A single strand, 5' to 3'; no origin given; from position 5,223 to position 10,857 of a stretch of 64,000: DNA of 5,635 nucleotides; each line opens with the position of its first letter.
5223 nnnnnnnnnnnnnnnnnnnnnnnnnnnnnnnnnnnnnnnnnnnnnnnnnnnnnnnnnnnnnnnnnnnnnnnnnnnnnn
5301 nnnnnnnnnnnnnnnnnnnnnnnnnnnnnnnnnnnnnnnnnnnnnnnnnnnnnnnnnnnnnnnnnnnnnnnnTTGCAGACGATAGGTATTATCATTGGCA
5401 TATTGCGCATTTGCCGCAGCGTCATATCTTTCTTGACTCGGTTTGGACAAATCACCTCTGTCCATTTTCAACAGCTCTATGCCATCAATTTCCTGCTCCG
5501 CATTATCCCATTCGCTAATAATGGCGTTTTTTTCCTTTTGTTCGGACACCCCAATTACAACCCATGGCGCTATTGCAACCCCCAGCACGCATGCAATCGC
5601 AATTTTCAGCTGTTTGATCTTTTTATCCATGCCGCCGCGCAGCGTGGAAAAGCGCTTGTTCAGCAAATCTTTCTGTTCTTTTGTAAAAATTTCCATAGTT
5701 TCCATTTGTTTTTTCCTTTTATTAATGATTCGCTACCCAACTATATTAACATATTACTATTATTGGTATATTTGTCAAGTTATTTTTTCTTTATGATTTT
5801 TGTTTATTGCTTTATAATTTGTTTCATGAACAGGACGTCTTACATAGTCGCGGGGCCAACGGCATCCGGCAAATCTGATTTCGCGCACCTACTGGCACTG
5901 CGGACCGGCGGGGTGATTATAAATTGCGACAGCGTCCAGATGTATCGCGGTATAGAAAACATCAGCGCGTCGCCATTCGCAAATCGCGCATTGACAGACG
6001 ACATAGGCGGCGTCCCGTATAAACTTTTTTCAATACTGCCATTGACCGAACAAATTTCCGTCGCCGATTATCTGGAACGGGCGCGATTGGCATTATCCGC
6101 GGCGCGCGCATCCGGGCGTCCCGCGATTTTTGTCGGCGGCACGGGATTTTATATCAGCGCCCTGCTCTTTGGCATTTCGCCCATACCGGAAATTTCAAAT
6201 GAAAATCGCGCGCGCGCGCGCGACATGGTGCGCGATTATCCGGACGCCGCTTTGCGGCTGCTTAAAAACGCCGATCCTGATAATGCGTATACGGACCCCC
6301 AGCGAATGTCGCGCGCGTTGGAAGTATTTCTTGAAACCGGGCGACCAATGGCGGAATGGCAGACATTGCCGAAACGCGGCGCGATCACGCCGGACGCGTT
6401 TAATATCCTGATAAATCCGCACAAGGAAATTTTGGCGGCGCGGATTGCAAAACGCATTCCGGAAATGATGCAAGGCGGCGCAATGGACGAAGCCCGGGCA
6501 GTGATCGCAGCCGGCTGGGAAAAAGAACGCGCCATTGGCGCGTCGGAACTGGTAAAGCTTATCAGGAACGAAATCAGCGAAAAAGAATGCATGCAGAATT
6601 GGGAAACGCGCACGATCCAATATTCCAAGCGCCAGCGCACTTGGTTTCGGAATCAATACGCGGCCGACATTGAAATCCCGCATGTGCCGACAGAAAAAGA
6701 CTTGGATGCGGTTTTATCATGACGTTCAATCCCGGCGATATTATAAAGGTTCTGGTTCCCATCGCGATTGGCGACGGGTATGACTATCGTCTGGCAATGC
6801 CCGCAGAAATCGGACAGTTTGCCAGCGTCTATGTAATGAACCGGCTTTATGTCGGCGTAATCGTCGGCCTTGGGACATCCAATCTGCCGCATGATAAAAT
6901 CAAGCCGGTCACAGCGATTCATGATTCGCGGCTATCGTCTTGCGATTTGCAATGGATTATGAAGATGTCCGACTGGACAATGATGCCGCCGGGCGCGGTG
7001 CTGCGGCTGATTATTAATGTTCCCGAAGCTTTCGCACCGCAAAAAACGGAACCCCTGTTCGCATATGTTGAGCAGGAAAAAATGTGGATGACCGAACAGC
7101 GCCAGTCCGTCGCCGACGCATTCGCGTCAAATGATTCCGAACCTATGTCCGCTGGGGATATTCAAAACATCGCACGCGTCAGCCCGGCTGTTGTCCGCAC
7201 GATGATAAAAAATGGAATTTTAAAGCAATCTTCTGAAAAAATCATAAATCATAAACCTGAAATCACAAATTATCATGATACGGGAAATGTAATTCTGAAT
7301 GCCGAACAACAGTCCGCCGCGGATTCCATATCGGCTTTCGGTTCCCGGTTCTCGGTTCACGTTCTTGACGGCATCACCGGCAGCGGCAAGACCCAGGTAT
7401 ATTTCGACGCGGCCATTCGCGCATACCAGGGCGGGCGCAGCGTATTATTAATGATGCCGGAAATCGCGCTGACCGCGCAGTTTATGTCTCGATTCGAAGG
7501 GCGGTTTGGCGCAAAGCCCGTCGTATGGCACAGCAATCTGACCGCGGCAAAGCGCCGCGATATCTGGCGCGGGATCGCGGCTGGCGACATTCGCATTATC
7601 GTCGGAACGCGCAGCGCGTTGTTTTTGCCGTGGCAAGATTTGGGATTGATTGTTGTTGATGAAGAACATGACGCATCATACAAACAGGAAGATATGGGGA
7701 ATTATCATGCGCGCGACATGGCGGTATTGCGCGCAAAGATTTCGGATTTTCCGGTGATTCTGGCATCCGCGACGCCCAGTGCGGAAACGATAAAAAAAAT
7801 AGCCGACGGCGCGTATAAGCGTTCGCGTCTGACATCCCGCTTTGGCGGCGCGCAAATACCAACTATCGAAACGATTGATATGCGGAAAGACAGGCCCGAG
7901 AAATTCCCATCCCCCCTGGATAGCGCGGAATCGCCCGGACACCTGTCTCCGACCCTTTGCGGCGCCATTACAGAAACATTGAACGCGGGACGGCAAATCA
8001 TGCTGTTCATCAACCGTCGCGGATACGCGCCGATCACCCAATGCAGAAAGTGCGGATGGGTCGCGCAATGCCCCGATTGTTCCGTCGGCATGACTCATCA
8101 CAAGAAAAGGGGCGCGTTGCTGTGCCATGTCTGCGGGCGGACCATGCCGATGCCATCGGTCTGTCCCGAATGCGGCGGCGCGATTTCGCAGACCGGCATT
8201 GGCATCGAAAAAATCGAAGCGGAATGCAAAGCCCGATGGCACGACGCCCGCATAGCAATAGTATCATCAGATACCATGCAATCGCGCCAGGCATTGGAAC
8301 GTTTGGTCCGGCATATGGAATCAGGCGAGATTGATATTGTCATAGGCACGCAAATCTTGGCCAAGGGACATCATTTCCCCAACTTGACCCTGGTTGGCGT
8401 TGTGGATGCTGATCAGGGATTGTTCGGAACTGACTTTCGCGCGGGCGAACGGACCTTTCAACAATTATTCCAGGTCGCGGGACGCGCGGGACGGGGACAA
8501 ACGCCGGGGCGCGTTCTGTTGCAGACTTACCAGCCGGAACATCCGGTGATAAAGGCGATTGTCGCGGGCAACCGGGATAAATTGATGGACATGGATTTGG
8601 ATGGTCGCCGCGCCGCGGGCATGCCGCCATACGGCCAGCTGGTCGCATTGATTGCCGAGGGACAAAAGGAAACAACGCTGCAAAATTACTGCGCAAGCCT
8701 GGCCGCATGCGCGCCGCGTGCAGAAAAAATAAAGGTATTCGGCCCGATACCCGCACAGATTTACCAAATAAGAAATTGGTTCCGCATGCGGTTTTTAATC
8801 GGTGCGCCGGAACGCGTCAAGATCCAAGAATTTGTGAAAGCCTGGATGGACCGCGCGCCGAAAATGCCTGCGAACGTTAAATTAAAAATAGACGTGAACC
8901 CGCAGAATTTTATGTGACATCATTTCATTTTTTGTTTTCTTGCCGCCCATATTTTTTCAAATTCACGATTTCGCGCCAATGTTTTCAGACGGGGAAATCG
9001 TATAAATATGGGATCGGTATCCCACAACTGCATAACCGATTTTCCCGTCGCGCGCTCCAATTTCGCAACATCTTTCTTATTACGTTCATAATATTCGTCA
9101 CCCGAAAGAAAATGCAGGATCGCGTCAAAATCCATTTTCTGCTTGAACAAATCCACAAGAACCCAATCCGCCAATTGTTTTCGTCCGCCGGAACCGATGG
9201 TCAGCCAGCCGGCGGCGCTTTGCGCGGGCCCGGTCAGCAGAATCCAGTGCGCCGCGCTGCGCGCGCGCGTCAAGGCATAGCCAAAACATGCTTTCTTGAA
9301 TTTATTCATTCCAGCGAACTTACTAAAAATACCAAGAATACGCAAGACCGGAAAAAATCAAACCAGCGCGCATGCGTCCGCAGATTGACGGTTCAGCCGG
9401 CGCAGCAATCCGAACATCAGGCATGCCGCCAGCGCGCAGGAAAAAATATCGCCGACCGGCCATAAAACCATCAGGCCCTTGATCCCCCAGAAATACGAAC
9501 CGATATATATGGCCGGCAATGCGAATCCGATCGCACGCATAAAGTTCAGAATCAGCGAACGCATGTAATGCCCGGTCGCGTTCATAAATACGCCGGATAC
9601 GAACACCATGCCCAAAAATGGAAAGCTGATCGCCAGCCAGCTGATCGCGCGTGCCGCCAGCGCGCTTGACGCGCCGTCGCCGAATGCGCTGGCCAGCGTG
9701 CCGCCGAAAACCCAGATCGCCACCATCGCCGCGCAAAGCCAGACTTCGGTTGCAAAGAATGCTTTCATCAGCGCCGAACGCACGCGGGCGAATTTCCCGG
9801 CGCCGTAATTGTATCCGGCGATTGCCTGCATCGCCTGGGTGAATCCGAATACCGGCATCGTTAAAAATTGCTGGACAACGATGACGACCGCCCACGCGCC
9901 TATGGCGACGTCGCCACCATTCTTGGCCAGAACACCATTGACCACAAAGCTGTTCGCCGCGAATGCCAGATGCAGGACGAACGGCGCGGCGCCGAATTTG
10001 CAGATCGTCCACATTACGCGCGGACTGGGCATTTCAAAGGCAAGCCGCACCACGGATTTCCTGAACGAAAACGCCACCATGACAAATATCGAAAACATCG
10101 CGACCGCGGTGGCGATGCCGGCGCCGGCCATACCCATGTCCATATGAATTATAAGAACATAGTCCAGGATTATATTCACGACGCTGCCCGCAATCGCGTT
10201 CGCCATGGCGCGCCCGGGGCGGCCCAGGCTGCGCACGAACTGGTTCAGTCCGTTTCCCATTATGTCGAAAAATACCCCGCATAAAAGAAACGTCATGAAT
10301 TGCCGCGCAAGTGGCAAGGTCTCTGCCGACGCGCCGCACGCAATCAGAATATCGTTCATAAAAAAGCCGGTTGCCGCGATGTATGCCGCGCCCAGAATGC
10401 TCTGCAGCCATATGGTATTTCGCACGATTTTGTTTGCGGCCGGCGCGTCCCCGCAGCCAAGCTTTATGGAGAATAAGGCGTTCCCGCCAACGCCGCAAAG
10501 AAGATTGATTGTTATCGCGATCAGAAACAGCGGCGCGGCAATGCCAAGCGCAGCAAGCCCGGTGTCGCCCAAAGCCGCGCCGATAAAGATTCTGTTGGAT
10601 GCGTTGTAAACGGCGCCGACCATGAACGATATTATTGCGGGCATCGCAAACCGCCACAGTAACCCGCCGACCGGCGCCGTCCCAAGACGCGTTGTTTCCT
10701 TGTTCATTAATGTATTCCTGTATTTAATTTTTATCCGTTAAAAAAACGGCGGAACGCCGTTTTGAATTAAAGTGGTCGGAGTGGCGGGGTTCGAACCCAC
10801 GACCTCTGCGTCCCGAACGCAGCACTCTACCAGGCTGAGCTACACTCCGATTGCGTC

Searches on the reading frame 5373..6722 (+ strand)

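Call 62: search_protein_families(library=pfam, proteins=[window:5373-6722:+], max_evalue=0.0001)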
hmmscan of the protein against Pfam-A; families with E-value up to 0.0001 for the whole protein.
window:5373-6722:+ (449 aa): 2 families
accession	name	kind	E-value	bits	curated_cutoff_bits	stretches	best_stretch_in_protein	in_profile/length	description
PF01715.23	IPPT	-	3.8e-50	171.3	23.6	1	189-428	1-243/243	IPP transferase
PF01745.22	IPT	-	1.8e-05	24.8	20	1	157-204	4-51/233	Isopentenyl transferase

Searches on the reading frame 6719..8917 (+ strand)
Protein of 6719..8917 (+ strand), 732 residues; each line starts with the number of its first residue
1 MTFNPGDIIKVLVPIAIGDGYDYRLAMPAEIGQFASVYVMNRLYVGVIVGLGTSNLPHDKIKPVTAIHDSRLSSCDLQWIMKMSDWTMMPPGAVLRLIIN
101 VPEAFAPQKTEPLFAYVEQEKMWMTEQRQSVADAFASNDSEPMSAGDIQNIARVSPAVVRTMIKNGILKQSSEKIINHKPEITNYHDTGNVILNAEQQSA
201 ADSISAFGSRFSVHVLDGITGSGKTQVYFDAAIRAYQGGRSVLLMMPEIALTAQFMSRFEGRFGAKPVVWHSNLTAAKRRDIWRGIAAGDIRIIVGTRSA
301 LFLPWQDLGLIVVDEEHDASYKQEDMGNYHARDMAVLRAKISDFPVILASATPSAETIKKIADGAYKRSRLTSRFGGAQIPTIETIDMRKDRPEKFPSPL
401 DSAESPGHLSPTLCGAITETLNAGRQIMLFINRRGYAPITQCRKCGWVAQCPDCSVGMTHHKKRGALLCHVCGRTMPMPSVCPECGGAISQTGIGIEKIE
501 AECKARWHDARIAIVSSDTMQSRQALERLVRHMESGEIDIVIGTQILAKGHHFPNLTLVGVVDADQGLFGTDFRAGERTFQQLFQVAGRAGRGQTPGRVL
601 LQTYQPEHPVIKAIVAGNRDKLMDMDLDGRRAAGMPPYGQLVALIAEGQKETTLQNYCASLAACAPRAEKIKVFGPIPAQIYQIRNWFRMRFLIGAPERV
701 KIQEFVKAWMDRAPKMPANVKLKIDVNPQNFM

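Call 14: search_protein_families(library=ncbifam, proteins=[window:6719-8917:+], max_evalue=0.001)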
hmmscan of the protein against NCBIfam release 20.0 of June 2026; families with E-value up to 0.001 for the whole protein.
window:6719-8917:+ (732 aa): 28 families (the best 25 are shown)
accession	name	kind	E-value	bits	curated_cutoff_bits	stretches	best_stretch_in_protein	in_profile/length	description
NF004070.0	PRK05580.2-2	equivalog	4.9e-251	834.9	921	1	6-732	11-729/729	primosomal protein N'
NF004071.0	PRK05580.2-3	equivalog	4e-211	702.8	1105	1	8-732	17-735/735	primosomal protein N'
NF004067.0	PRK05580.1-4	equivalog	1.1e-184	615.8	763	1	8-730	5-735/737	primosomal protein N'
TIGR00595.1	priA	equivalog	8e-182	605.3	230.35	1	216-728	2-508/509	replication restart helicase PriA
NF004066.1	PRK05580.1-3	equivalog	2.3e-179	598.4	813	1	109-730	171-787/788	primosomal protein N'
NF004072.0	PRK05580.2-4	equivalog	1.1e-163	546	1030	1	192-731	121-647/648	primosomal protein N'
NF004065.0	PRK05580.1-1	equivalog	2.3e-156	522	858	1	8-730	3-730/731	primosomal protein N'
NF004068.0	PRK05580.1-5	equivalog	3.3e-129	432.3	1249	1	151-732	217-795/795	primosomal protein N'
NF004069.0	PRK05580.2-1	equivalog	1.6e-114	383.6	767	1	179-729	98-609/612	primosomal protein N'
NF011453.0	PRK14873.1-3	equivalog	5.7e-43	147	812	1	145-725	104-648/653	primosome assembly protein PriA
NF011452.0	PRK14873.1-2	equivalog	1e-32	113.2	980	1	230-680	217-643/708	primosomal protein N'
NF011454.0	PRK14873.1-4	equivalog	1.1e-30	106.6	951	1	210-677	143-588/651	primosomal protein N'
NF011455.0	PRK14873.1-5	equivalog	1.9e-29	102.4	969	1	233-649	183-587/675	primosomal protein N'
TIGR00580.2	mfd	equivalog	2.1e-22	79.4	800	2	215-319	458-567/907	transcription-repair coupling factor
TIGR00643.1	recG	equivalog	4.2e-19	68.7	659.4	1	215-353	260-396/629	ATP-dependent DNA helicase RecG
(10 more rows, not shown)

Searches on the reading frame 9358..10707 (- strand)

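Call 62: search_protein_families(library=pfam, proteins=[window:9358-10707:-], max_evalue=0.0001)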
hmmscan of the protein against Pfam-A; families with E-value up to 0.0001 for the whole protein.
window:9358-10707:- (449 aa): 1 family
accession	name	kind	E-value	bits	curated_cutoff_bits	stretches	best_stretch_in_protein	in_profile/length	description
PF01554.23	MatE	-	7.1e-33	114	24.9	2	23-184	1-161/161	MatE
